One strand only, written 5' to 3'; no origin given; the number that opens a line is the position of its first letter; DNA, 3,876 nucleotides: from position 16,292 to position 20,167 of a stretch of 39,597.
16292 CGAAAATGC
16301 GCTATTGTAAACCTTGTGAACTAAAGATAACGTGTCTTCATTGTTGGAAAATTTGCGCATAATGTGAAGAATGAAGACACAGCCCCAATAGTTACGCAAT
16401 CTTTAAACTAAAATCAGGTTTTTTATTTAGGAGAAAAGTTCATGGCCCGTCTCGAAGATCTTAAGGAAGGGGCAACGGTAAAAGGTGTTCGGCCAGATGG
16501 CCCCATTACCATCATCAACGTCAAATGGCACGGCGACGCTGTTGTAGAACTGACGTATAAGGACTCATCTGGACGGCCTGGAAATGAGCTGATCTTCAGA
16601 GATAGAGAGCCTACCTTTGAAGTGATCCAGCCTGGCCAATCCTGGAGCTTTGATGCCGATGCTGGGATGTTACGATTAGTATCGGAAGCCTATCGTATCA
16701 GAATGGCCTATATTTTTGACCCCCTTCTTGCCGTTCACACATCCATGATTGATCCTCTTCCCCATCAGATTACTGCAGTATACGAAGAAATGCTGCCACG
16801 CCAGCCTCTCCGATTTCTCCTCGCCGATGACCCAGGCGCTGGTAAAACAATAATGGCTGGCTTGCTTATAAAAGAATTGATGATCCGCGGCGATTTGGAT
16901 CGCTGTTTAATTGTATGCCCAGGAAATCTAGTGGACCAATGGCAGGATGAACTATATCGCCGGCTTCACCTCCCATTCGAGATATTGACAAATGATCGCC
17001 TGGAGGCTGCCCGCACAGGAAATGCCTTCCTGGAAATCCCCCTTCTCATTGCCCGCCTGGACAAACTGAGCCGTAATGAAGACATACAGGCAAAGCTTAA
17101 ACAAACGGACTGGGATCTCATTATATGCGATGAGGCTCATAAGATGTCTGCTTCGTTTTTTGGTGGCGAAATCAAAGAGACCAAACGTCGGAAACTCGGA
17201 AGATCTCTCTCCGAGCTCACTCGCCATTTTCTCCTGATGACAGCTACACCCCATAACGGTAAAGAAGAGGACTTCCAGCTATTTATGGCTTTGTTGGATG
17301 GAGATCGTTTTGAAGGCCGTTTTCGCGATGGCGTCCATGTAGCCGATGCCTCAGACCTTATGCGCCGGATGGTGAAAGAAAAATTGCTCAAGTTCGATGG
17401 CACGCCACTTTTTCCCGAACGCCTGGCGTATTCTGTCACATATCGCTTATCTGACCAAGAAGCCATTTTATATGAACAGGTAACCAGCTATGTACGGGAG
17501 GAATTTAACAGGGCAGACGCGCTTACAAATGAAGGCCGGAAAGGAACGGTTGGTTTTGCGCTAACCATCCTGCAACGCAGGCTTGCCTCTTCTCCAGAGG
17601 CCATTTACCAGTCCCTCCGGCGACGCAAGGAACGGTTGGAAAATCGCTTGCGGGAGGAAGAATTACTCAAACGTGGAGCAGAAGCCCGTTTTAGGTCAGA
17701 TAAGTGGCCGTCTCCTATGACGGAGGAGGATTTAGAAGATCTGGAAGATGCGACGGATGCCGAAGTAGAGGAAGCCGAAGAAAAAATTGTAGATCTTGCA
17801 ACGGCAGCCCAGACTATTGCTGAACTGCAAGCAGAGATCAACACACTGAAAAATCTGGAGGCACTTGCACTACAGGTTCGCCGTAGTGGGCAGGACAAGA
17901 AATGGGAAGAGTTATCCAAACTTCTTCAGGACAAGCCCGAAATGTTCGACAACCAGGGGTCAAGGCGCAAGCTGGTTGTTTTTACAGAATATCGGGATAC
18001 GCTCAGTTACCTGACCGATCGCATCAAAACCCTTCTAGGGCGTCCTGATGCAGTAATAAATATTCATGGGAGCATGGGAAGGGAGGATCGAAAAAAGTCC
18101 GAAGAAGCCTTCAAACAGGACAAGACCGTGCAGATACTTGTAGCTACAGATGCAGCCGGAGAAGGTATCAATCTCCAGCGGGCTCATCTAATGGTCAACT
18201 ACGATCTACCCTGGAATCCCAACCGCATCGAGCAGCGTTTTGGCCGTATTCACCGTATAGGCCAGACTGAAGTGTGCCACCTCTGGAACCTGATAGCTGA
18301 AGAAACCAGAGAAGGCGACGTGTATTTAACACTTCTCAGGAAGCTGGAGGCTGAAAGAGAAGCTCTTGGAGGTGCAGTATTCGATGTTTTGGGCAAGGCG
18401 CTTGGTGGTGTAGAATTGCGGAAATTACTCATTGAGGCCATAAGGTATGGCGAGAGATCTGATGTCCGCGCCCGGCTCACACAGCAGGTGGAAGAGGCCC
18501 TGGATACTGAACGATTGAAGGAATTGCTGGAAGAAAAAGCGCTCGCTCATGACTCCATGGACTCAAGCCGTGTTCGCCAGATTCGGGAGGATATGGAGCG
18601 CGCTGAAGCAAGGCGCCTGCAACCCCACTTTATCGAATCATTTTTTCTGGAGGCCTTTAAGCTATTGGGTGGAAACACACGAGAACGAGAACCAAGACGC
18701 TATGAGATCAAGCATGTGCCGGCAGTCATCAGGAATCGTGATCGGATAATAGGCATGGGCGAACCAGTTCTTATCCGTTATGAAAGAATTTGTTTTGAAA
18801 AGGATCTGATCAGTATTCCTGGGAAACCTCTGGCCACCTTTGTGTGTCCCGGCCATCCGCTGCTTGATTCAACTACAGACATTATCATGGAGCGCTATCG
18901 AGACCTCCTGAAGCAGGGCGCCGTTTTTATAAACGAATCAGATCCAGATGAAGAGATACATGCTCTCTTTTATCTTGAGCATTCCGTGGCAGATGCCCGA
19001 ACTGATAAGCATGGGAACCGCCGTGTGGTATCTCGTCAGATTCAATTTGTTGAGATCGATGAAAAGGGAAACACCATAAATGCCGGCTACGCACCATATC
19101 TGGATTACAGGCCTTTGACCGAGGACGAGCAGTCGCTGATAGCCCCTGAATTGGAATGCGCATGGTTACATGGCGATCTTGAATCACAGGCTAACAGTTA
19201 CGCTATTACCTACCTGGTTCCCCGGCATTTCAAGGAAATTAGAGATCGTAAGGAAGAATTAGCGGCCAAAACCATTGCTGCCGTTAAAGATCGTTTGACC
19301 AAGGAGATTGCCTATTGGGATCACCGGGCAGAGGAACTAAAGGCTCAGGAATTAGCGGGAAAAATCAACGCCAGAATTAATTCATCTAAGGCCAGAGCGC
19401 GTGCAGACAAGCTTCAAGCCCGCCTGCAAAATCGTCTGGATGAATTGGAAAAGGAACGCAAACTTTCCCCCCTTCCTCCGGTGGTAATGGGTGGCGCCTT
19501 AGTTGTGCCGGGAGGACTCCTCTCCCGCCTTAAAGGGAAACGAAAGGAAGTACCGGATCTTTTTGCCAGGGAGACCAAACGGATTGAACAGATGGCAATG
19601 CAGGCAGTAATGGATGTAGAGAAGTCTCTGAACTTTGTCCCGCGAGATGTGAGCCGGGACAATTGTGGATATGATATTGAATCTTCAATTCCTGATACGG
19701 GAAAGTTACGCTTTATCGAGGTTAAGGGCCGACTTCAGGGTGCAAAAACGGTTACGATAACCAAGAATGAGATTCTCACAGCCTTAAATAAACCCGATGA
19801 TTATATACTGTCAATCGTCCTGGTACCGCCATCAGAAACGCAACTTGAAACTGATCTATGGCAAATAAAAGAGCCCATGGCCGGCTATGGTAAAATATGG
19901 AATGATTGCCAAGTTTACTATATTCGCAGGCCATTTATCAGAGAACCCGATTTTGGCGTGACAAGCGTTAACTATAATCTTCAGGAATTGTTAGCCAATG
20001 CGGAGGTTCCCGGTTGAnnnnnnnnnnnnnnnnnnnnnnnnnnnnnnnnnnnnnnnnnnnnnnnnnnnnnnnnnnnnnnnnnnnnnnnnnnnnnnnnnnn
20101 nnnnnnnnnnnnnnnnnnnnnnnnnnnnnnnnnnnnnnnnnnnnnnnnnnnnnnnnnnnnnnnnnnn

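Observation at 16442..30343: Five-ORF operon SNF2/DUF3883 - GHKL - DUF1156 methylase - HEPN/DUF499: candidate uncharacterised methylation-linked defence system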

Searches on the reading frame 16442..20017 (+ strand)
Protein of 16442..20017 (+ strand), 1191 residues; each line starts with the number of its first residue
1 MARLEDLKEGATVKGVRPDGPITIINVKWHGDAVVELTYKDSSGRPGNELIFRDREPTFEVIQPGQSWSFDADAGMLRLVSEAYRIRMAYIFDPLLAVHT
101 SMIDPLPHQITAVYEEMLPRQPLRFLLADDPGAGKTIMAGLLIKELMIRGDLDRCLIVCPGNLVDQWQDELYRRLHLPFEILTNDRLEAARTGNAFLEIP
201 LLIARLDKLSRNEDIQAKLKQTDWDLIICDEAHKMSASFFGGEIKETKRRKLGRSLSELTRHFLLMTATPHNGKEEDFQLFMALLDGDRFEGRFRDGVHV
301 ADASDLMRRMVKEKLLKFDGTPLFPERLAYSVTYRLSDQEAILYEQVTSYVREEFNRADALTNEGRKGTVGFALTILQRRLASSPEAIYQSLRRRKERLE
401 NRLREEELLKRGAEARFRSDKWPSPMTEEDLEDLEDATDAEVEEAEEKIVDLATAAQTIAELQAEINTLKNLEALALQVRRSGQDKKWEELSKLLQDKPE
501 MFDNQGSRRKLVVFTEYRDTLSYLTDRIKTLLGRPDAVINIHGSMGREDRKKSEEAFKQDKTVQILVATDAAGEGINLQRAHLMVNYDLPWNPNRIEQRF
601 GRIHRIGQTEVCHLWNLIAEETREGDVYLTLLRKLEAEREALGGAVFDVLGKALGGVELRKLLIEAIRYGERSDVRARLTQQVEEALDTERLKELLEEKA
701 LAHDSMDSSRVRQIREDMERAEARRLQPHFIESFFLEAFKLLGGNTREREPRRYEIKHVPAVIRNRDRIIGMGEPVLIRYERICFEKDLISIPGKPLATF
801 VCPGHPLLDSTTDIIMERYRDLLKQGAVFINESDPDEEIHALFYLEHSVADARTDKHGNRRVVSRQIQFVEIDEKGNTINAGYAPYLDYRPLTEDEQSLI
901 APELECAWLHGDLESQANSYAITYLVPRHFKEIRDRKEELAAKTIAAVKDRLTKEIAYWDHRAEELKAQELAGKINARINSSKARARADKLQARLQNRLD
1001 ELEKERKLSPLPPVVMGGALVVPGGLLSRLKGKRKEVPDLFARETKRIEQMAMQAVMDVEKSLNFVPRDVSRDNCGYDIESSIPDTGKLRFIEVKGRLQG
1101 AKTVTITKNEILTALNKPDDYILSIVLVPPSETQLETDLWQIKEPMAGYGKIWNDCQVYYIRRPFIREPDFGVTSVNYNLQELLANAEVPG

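Call 3: search_protein_families(library=pfam, proteins=[window:16442-20017:+], max_evalue=0.01)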
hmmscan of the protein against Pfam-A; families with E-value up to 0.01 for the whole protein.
window:16442-20017:+ (1191 aa): 7 families
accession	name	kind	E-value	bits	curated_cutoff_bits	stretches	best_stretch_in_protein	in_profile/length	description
PF00271.37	Helicase_C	-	8e-25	87.7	23.5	1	488-607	3-110/110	Helicase conserved C-terminal domain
PF13020.12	NOV_C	-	4.6e-21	75.1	22.1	1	1048-1133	1-86/91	Protein NO VEIN, C-terminal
PF00176.29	SNF2-rel_dom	-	9.3e-15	54.9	24.9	1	125-290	20-183/290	SNF2-related domain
PF04851.21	ResIII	-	2.4e-14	54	22.5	1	104-271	3-163/164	Type III restriction enzyme, res subunit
PF00270.35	DEAD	-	1.3e-08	35.2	26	1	125-271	17-161/167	DEAD/DEAH box helicase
PF22590.2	Cas3-like_C_2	-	0.0013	19.5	27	1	526-606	20-104/106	CRISPR-associated nuclease/helicase Cas3, C-terminal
PF09848.15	SLFN-g3_helicase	-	0.0016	18.3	24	1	130-237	9-93/354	Schlafen group 3, DNA/RNA helicase domain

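Call 4: search_protein_families(library=padloc, proteins=[window:16442-20017:+], max_evalue=0.01)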
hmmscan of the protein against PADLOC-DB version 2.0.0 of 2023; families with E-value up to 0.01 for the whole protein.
window:16442-20017:+ (1191 aa): 64 families (the best 25 are shown)
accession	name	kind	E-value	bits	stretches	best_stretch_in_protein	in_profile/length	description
PDLC00659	HmaA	-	0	1712.1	1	1-1189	1-1171/1176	SNF2 helicase / DEAD-box helicase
PDLC02620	DrmD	-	2.2e-129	431.2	1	101-717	96-690/1060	DrmD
PDLC02500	BrxHI|BrxHII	-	4.8e-98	327.8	1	76-713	62-679/933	BrxHI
PDLC02621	DrmD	-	1.8e-97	325.7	1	124-729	140-755/1040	DrmD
PDLC02504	BrxHI|BrxHII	-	2.4e-91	305.2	1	75-764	80-735/971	BrxHII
PDLC02572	DrmA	-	3.9e-69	231.7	1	124-732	137-755/1043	DrmA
PDLC02632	DrmD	-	2e-64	216.3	1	124-618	142-637/662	DrmD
PDLC02623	DrmD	-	1.5e-56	189.8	3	332-744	406-754/1040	DrmD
PDLC02633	DrmD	-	4.5e-53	178.4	1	118-694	140-728/839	DrmD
PDLC02619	DrmD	-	5.9e-52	174.9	2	94-546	22-451/872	DrmD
PDLC02634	DrmD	-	7.4e-50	167.6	1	102-638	89-615/900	DrmD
PDLC02624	DrmD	-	2.1e-44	150.1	1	142-695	1-560/652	DrmD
PDLC02840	DpdE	-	9.5e-40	134.7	2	98-290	153-322/1091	DpdE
PDLC02853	DpdE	-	1.1e-33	114.3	2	74-462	70-466/985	DpdE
PDLC02843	DpdE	-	2.3e-33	113.2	2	97-291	151-318/1091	DpdE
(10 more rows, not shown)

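Call 78: search_protein_families(library=ncbifam, proteins=[window:16442-20017:+], max_evalue=0.001)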
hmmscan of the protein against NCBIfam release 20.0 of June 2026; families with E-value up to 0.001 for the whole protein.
window:16442-20017:+ (1191 aa): 30 families (the best 25 are shown)
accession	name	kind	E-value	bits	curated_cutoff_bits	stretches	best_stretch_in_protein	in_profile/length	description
NF038317.1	DISARM_DrmD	equivalog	1.9e-106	357.6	610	1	124-1007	126-991/1021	DISARM system SNF2-like helicase DrmD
NF042964.1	phospholipD_antiphage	equivalog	5.4e-53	180.5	1100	2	338-650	564-833/895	phospholipase D-like domain-containing anti-phage protein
NF038318.1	DISARM_DrmD_b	equivalog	4.4e-52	177.3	950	2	94-547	19-449/868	DISARM system SNF2-like helicase DrmD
NF041062.1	DpdE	equivalog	5.4e-52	176.9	500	2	97-291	146-318/1048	protein DpdE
NF003426.0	PRK04914.1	equivalog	6.2e-51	173.6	576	2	88-471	137-519/959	RNA polymerase-associated protein RapA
NF058637.1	helic_SCO1167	equivalog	1.5e-19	69.6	1200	1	484-636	761-904/932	SCO1167/SCO6262 family helicase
NF053675.1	pilus_reg_Snf2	equivalog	1.5e-17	63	1100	1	482-625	857-991/1029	pilus expression-regulating Snf2 family helicase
NF041790.1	anti-phage_ZorD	equivalog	6.3e-15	54.2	1500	1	497-613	912-1031/1035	type I Zorya anti-phage system protein ZorD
NF010337.0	PRK13766.1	equivalog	1.9e-13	49.5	610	1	483-634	345-493/781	Hef nuclease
NF053711.1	RNA_heli_RhlE1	exception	5.5e-11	41.9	750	1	508-609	244-341/434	RNA helicase RhlE1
NF008744.0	PRK11776.1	equivalog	7.8e-11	41.2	524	1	465-613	207-343/460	ATP-dependent RNA helicase DbpA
NF053631.1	RNA_helic_CshA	equivalog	8.7e-11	41.3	646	1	533-611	259-336/434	degradosome RNA helicase CshA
NF008394.0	PRK11192.1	equivalog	1.7e-10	40.4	507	1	506-608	245-343/441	ATP-dependent RNA helicase SrmB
NF002340.1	PRK01297.1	equivalog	3.3e-10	39.3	564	1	504-611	245-348/372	ATP-dependent RNA helicase RhlB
NF045503.1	repair_heli_XPB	equivalog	8e-09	34.6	610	1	132-253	213-330/548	DNA repair helicase XPB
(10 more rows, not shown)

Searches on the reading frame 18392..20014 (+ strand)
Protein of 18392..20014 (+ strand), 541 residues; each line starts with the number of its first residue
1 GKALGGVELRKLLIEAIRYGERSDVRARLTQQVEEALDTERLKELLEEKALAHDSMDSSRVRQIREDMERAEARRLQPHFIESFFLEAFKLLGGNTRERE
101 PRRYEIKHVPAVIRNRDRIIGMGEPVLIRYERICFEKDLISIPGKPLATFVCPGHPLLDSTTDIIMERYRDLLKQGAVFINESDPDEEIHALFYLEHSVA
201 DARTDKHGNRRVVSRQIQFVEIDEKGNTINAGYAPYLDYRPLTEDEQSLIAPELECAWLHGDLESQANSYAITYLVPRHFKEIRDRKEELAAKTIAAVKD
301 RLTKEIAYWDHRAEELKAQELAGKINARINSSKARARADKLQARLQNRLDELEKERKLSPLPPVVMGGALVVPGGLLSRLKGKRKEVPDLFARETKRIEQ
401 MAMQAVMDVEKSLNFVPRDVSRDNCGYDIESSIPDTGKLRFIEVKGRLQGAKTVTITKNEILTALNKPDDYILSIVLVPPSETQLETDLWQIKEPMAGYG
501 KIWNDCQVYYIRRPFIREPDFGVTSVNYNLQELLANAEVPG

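Call 42: find_related_loci(query=A4, collection=metagenome_contigs, flank=10000)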
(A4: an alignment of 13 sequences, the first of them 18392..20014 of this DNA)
Query A4 (541 aa) in metagenome_contigs; peptide patterns used: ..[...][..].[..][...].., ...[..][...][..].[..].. (x = any residue, [..] = any of these).
600 stretches matched a pattern (row limit reached: there are more); 587 encode a relative of the query (tblastn E <= 1e-3); the best 80 are kept; 80 distinct loci.
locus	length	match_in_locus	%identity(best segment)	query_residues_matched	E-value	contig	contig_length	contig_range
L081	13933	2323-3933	81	1-538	0e+0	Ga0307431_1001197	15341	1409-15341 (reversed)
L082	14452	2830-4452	74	1-541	0e+0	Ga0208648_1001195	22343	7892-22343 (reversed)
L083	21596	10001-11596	71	1-540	0e+0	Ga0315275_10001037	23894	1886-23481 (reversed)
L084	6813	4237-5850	68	1-539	0e+0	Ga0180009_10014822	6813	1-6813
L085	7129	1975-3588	68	1-539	0e+0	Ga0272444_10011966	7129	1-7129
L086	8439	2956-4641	63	1-533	0e+0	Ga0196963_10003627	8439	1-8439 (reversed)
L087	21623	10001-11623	64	1-541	0e+0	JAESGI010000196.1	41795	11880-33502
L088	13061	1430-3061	62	1-541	0e+0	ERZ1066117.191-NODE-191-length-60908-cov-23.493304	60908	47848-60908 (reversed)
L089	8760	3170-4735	64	1-540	0e+0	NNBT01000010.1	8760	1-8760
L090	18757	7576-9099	64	9-540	0e+0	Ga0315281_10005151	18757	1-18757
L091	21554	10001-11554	62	1-540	0e+0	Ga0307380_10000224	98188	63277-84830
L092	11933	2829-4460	61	1-540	0e+0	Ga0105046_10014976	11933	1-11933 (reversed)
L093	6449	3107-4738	61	1-540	0e+0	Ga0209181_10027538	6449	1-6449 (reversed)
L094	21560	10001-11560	63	1-541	0e+0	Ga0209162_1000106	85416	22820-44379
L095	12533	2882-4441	63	1-541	0e+0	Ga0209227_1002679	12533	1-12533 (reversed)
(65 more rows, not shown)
